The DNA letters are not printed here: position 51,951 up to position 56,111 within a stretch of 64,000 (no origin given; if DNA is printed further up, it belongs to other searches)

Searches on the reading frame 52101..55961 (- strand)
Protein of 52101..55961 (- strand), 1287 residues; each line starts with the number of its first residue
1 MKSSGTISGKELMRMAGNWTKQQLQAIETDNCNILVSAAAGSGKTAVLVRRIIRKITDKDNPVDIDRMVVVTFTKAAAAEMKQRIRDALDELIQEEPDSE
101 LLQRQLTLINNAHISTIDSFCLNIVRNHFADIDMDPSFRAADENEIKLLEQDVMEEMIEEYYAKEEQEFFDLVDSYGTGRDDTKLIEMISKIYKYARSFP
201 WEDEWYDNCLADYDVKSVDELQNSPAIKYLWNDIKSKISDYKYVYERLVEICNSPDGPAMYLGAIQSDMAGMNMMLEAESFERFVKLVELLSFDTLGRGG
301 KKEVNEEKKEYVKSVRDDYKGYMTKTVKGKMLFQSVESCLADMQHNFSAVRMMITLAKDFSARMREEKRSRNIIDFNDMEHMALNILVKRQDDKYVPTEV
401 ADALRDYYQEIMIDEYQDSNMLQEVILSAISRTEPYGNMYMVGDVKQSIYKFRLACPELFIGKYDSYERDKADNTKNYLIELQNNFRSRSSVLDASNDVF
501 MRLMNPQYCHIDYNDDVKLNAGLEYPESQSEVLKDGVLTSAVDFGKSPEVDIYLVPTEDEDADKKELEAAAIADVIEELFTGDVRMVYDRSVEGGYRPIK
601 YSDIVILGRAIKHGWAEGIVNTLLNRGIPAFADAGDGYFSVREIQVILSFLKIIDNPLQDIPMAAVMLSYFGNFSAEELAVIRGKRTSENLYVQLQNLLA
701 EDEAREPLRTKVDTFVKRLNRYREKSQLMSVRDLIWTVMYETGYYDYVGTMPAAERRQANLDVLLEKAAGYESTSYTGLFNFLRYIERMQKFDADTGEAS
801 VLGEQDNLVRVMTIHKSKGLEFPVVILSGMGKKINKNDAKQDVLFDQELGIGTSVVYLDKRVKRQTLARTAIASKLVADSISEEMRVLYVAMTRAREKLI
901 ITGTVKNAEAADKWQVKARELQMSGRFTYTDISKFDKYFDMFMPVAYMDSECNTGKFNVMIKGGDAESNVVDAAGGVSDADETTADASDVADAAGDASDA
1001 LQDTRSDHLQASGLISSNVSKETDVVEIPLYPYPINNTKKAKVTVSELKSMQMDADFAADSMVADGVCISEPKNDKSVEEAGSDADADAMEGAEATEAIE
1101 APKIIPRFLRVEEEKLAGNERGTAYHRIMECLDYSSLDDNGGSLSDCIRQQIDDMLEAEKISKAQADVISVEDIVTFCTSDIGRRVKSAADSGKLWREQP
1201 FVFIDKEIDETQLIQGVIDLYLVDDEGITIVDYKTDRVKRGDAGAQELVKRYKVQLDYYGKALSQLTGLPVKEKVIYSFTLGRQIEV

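Call 105: search_protein_families(library=ncbifam, proteins=[window:52101-55961:-], max_evalue=1e-10)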
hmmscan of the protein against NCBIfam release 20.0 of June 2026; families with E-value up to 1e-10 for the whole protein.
window:52101-55961:- (1287 aa): 14 families
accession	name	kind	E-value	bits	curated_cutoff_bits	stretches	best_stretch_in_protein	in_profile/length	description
TIGR02785.1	addA_Gpos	equivalog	0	1050.3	707.65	1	18-1285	1-1232/1234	helicase-exonuclease AddAB subunit AddA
TIGR02784.1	addA_alphas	equivalog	8.7e-78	262.8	860.75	1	23-915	3-882/1138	double-strand break repair helicase AddA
TIGR00609.1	recB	equivalog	5.5e-69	233.4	696.05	1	32-924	10-833/1175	exodeoxyribonuclease V subunit beta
NF010485.0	PRK13909.1-2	equivalog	1.1e-52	179.4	650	3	279-511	211-434/909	RecB-like helicase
TIGR01073.1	pcrA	equivalog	7.1e-52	176.7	911.2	3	599-834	342-574/725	DNA helicase PcrA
TIGR01074.1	rep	equivalog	4.3e-43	147.5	951.45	2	599-834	339-577/668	DNA helicase Rep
NF008743.0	PRK11773.1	equivalog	7.2e-43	146.9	965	3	20-157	11-130/720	DNA helicase II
TIGR01075.1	uvrD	equivalog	2.5e-40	138.5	1144.45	2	21-150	7-119/715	DNA helicase II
NF010487.0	PRK13909.1-4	equivalog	1.3e-38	132.9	759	2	326-652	248-524/924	RecB-like helicase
NF008128.0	PRK10876.1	equivalog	2.3e-33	115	1697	1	331-895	308-809/1181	exodeoxyribonuclease V subunit beta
NF008172.0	PRK10919.1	equivalog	1.6e-32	112.6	1168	1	600-834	341-577/673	DNA helicase Rep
NF010484.0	PRK13909.1-1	equivalog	5e-22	77.5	1074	0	33-105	7-76/945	RecB-like helicase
NF008276.0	PRK11054.1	equivalog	1.6e-21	76.5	543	0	21-90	199-266/684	DNA helicase IV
NF010486.0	PRK13909.1-3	equivalog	5.9e-19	67.6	1109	0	794-903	602-710/921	RecB-like helicase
